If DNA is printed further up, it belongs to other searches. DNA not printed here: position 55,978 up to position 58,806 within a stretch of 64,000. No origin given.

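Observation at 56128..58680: Housekeeping primase DnaG fused to an N-terminal DUF4062 (TIR-like) domain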

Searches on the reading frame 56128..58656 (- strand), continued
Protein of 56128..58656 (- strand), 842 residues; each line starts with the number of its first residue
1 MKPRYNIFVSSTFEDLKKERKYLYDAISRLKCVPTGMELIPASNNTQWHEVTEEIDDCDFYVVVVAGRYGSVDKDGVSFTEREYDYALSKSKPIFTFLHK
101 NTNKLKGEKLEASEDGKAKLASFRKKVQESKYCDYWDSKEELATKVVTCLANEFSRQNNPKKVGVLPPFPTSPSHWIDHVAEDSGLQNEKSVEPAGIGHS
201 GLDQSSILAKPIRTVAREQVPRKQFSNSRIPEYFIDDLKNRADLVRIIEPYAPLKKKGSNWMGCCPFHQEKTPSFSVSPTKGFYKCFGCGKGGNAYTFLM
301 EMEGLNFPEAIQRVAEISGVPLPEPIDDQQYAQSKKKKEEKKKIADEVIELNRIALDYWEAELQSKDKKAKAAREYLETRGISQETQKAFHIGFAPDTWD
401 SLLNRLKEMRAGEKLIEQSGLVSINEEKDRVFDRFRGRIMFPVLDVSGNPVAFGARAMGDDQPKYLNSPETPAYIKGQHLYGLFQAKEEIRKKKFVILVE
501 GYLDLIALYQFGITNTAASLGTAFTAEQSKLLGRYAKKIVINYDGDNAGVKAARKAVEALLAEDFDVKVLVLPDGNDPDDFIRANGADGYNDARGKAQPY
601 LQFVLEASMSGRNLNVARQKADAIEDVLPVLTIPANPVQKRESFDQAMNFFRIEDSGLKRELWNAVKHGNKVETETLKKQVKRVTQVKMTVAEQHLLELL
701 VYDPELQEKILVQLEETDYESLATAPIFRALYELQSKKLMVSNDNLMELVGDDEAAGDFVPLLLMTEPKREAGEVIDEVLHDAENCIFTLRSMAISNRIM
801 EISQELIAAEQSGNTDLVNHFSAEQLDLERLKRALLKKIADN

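Call 8: find_encoding_contigs(protein=P0002, flank=8000, max_places=3)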
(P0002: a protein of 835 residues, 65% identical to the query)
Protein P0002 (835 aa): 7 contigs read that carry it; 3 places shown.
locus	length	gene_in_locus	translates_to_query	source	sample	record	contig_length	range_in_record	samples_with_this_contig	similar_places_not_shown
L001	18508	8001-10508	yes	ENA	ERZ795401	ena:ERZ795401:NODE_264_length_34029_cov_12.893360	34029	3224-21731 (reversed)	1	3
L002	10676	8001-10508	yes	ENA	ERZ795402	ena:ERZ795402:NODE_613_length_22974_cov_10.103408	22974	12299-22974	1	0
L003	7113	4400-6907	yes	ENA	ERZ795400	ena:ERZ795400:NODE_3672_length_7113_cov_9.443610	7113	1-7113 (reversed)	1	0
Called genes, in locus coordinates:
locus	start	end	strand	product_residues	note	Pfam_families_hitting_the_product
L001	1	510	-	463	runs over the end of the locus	PF01979:Amidohydro_1, PF07969:Amidohydro_3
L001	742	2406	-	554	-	PF07969:Amidohydro_3 (faint), PF01979:Amidohydro_1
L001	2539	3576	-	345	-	PF02805:Ada_Zn_binding, PF00165:HTH_AraC, PF12833:HTH_18, PF02870:Methyltransf_1N, PF01035:DNA_binding_1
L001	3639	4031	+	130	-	PF04134:DCC1-like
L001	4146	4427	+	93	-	PF04248:NTP_transf_9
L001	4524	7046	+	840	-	PF05192:MutS_III (weak), PF00488:MutS_V, PF01713:Smr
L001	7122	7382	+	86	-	-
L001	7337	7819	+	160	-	PF01850:PIN (weak), PF13470:PIN_3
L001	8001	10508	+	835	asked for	PF13271:DUF4062, PF01807:Zn_ribbon_DnaG, PF08275:DNAG_N, PF01751:Toprim, PF13155:Toprim_2, PF13362:Toprim_3, PF13662:Toprim_4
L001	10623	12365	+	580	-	PF03979:Sigma70_r1_1, PF00140:Sigma70_r1_2, PF04542:Sigma70_r2, PF04539:Sigma70_r3, PF04545:Sigma70_r4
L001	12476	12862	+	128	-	-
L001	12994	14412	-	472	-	PF01743:PolyA_pol, PF12627:PolyA_pol_RNAbd, PF01966:HD (weak)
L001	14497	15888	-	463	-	PF00587:tRNA-synt_2b, PF03129:HGTP_anticodon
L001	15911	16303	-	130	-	PF01850:PIN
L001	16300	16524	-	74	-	PF09957:VapB_antitoxin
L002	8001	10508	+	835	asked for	PF13271:DUF4062, PF01807:Zn_ribbon_DnaG, PF08275:DNAG_N, PF01751:Toprim, PF13155:Toprim_2, PF13362:Toprim_3, PF13662:Toprim_4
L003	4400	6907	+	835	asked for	PF13271:DUF4062, PF01807:Zn_ribbon_DnaG, PF08275:DNAG_N, PF01751:Toprim, PF13155:Toprim_2, PF13362:Toprim_3, PF13662:Toprim_4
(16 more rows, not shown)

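Call 9: find_encoding_contigs(protein=P0007, flank=8000, max_places=3)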
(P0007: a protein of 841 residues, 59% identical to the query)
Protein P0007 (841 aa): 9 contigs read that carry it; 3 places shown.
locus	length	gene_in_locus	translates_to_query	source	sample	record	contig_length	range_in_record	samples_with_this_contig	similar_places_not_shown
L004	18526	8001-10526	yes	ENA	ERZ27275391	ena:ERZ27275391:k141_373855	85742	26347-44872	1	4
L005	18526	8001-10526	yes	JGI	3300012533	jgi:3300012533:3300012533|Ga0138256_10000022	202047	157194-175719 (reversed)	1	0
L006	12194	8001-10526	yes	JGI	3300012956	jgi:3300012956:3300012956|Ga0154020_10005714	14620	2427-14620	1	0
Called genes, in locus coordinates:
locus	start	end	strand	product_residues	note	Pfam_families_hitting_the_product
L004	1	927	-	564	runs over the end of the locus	PF07969:Amidohydro_3 (faint), PF01979:Amidohydro_1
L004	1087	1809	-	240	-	PF09859:Oxygenase-NA, PF13640:2OG-FeII_Oxy_3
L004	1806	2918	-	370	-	PF02805:Ada_Zn_binding, PF00165:HTH_AraC (faint), PF12833:HTH_18, PF02870:Methyltransf_1N, PF01035:DNA_binding_1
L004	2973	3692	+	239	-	PF04134:DCC1-like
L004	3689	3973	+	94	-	PF04248:NTP_transf_9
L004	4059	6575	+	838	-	PF00488:MutS_V, PF01713:Smr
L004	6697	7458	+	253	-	-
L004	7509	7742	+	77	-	PF03683:UPF0175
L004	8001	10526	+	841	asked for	PF13271:DUF4062, PF01807:Zn_ribbon_DnaG, PF08275:DNAG_N, PF01751:Toprim, PF13155:Toprim_2, PF13362:Toprim_3, PF13662:Toprim_4, PF10410:DnaB_bind (faint)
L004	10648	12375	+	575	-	PF03979:Sigma70_r1_1, PF00140:Sigma70_r1_2, PF04542:Sigma70_r2, PF04539:Sigma70_r3, PF04545:Sigma70_r4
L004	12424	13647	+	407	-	-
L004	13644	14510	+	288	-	PF01040:UbiA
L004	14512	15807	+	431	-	PF01565:FAD_binding_4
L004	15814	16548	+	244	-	PF00106:adh_short, PF08659:KR (weak), PF13561:adh_short_C2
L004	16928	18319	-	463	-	PF01743:PolyA_pol, PF12627:PolyA_pol_RNAbd, PF01966:HD (weak)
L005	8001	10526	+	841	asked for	PF13271:DUF4062, PF01807:Zn_ribbon_DnaG, PF08275:DNAG_N, PF01751:Toprim, PF13155:Toprim_2, PF13362:Toprim_3, PF13662:Toprim_4, PF10410:DnaB_bind (faint)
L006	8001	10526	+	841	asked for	PF13271:DUF4062, PF01807:Zn_ribbon_DnaG, PF08275:DNAG_N, PF01751:Toprim, PF13155:Toprim_2, PF13362:Toprim_3, PF13662:Toprim_4, PF10410:DnaB_bind (faint)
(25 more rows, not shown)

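Call 10: find_encoding_contigs(protein=P0004, flank=8000, max_places=2)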
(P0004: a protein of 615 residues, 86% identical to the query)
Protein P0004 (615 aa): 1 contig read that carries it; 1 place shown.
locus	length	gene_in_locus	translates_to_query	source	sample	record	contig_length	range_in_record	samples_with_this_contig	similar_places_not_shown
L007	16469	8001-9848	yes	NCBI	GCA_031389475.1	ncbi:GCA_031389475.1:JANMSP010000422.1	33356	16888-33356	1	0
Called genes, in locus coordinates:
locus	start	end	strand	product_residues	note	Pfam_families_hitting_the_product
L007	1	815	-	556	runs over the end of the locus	PF01979:Amidohydro_1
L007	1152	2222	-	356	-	PF02805:Ada_Zn_binding, PF00165:HTH_AraC (faint), PF12833:HTH_18, PF02870:Methyltransf_1N, PF01035:DNA_binding_1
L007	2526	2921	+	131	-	PF04134:DCC1-like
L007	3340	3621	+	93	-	PF04248:NTP_transf_9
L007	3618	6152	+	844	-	PF00488:MutS_V, PF01713:Smr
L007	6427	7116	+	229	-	-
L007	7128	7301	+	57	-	PF01807:Zn_ribbon_DnaG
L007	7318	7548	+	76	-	PF03683:UPF0175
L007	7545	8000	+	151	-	PF11848:DUF3368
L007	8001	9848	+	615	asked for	PF01807:Zn_ribbon_DnaG, PF08275:DNAG_N, PF01751:Toprim, PF13155:Toprim_2, PF13362:Toprim_3, PF13662:Toprim_4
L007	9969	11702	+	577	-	PF03979:Sigma70_r1_1, PF00140:Sigma70_r1_2, PF04542:Sigma70_r2, PF04539:Sigma70_r3, PF04545:Sigma70_r4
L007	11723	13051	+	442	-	-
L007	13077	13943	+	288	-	PF01040:UbiA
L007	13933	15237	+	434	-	PF01565:FAD_binding_4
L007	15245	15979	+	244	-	PF00106:adh_short, PF13561:adh_short_C2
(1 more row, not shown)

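Call 11: find_encoding_contigs(protein=P0038, flank=8000, max_places=2)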
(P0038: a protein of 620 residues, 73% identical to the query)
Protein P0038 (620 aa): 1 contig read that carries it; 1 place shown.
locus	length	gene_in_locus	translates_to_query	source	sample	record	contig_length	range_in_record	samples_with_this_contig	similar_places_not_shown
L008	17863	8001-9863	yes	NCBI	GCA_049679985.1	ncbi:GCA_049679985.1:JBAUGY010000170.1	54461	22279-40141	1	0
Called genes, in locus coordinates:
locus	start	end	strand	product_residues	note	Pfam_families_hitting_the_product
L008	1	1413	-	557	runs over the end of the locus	PF07969:Amidohydro_3 (faint), PF01979:Amidohydro_1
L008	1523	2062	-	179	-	-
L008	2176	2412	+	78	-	-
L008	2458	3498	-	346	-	PF02805:Ada_Zn_binding, PF00165:HTH_AraC (weak), PF12833:HTH_18, PF02870:Methyltransf_1N, PF01035:DNA_binding_1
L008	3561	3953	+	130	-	PF04134:DCC1-like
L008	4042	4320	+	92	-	PF04248:NTP_transf_9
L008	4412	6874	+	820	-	PF00488:MutS_V, PF01713:Smr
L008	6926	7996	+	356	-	PF16289:PIN_12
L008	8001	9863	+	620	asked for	PF01807:Zn_ribbon_DnaG, PF08275:DNAG_N, PF13662:Toprim_4, PF01751:Toprim, PF13155:Toprim_2, PF13362:Toprim_3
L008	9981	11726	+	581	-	PF03979:Sigma70_r1_1, PF00140:Sigma70_r1_2, PF04542:Sigma70_r2, PF04539:Sigma70_r3, PF04545:Sigma70_r4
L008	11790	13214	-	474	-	PF01743:PolyA_pol, PF12627:PolyA_pol_RNAbd, PF01966:HD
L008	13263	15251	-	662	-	PF13520:AA_permease_2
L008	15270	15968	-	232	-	-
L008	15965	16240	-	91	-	-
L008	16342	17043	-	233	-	PF00072:Response_reg, PF00486:Trans_reg_C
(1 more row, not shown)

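Call 12: find_encoding_contigs(protein=P0008, flank=8000, max_places=2)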
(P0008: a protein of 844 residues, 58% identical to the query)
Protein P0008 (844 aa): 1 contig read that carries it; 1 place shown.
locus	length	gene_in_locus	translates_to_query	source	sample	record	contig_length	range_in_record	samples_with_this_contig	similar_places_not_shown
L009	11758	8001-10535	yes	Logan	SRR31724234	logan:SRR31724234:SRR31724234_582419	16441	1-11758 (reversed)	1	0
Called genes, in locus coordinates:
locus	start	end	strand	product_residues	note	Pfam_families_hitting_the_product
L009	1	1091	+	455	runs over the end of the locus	PF04613:LpxD, PF25084:LbH_EIF2B, PF00132:Hexapep, PF25087:GMPPB_C, PF00132:Hexapep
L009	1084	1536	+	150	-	PF01641:SelR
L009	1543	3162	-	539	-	PF06537:DHOR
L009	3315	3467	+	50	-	-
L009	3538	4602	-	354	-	PF02805:Ada_Zn_binding, PF00165:HTH_AraC (weak), PF12833:HTH_18, PF02870:Methyltransf_1N (weak), PF01035:DNA_binding_1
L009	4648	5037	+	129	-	PF04134:DCC1-like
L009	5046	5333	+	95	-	PF04248:NTP_transf_9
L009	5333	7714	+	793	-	PF00488:MutS_V, PF01713:Smr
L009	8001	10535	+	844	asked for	PF13271:DUF4062, PF01807:Zn_ribbon_DnaG, PF08275:DNAG_N, PF01751:Toprim, PF13155:Toprim_2, PF13362:Toprim_3, PF13662:Toprim_4, PF10410:DnaB_bind (weak)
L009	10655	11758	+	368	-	?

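Call 40: search_protein_families(library=padloc, proteins=[window:56128-58656:-], max_evalue=0.01)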
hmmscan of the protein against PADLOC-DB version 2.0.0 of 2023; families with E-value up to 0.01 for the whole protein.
window:56128-58656:- (842 aa): 3 families
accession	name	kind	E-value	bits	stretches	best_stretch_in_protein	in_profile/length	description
PDLC03767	RT_UG29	-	6.2e-44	147.9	1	233-586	4-363/2280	DRT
PDLC03800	RTasDnaG-like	-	2.8e-41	139.9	1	222-586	68-376/550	DRT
PDLC03134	Specificity_I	-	0.0012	15.7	1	339-407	156-221/428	Type I specificity subunit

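Call 47: find_related_loci(query=window:56128-58656:-, collection=genome_contigs, flank=4000)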
Query window:56128-58656:- (842 aa) in genome_contigs; peptide patterns used: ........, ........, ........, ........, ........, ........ (x = any residue, [..] = any of these).
600 stretches matched a pattern (row limit reached: there are more); 47 encode a relative of the query (tblastn E <= 1e-3); 47 distinct loci.
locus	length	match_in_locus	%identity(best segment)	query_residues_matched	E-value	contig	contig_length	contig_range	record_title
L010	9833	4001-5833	86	232-842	0e+0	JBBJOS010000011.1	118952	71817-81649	MAG: Pyrinomonadaceae bacterium isolate RDP_SRG_07 MBC-RDOWN_F0-S0_37, whole genome shotgun sequence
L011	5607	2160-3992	75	232-842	0e+0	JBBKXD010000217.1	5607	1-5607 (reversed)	MAG: Pyrinomonadaceae bacterium isolate metabat_bins.193 k119_1591528, whole genome shotgun sequence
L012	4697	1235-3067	74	232-842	0e+0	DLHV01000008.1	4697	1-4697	MAG TPA_asm: Chloracidobacterium sp. UBA7659 UBA7659_contig_70866, whole genome shotgun sequence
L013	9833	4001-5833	70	232-842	0e+0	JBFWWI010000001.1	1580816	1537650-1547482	MAG: Pyrinomonadaceae bacterium isolate CA_2019_TPBS_113 NODE_5_length_1580816_cov_36.885505_TPBS, whole genome shotgun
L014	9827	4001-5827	71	232-839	0e+0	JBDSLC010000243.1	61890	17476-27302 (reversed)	MAG: Pyrinomonadaceae bacterium isolate cluster1_bin.360 k127_255617, whole genome shotgun sequence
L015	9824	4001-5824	68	232-839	0e+0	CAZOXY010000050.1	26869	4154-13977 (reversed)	MAG TPA_asm: uncultured Chloracidobacterium sp. isolate SRP344714_co1_20 genome assembly, contig: NODE_3506_length_26869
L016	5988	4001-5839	68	230-841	0e+0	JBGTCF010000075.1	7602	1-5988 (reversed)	MAG: Pyrinomonadaceae bacterium isolate JTS-RE113 k141_11517476, whole genome shotgun sequence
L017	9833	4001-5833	67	232-841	0e+0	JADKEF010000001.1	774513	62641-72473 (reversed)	MAG: Acidobacteria bacterium isolate OdNW_18-Q3-R42-56_MAXAC.155 tig00000943-10-7731520, whole genome shotgun sequence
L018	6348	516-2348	67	232-841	0e+0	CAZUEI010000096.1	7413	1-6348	MAG TPA_asm: uncultured Chloracidobacterium sp. isolate SRP173033_co3_81 genome assembly, contig: NODE_14409_length_7413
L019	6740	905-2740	65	231-841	0e+0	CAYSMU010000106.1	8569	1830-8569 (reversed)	MAG TPA_asm: uncultured Chloracidobacterium sp. isolate SRP287453_co1_113 genome assembly, contig: NODE_15932_length_856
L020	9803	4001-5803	64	232-831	0e+0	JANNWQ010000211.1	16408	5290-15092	MAG: Acidobacteriota bacterium isolate VAR_34_metabat_330 VAR_34_k141_2525103, whole genome shotgun sequence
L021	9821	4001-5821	64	231-835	0e+0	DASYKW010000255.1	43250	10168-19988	MAG TPA_asm: Pyrinomonadaceae bacterium isolate SMAG_U4332 k141_2970478, whole genome shotgun sequence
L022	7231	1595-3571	59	195-841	0e+0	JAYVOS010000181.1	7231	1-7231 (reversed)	MAG: Chloracidobacterium sp. isolate GL72_DN_concoct_256 GL72_DN_concoct_256_180, whole genome shotgun sequence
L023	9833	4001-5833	58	231-842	0e+0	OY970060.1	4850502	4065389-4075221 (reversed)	MAG: uncultured Acidobacteriota bacterium isolate MFD01916.bin.c.4 genome assembly, chromosome: 1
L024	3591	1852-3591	60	231-799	0e+0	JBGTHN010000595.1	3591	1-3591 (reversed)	MAG: Pyrinomonadaceae bacterium isolate JTS-RE24 k141_9789879, whole genome shotgun sequence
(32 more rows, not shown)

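Call 58: list_cluster_members(proteins=[P0001, P0002, P0007, P0008])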
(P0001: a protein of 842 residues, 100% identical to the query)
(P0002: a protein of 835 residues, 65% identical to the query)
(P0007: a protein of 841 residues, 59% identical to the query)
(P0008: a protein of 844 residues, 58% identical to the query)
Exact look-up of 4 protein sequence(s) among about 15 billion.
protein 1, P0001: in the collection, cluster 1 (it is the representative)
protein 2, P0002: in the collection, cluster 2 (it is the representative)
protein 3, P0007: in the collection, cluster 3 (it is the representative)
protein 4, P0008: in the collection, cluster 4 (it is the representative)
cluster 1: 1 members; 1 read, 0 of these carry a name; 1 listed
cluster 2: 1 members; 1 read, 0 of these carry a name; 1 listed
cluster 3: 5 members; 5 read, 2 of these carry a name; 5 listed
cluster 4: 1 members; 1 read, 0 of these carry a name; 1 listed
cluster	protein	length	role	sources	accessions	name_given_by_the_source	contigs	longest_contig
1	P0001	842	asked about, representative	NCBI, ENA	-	-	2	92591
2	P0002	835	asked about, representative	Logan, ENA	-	-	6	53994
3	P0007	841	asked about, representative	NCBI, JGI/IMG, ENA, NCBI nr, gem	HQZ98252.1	MAG TPA: DNA primase [Pyrinomonadaceae bacterium] | DNA primase [Pyrinomonadaceae bacterium]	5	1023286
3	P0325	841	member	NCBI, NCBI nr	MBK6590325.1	MAG: DNA primase [Acidobacteria bacterium] | DNA primase [Acidobacteriota bacterium]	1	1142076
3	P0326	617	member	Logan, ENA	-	-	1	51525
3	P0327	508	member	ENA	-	-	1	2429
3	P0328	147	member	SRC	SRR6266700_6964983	-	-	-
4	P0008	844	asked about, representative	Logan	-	-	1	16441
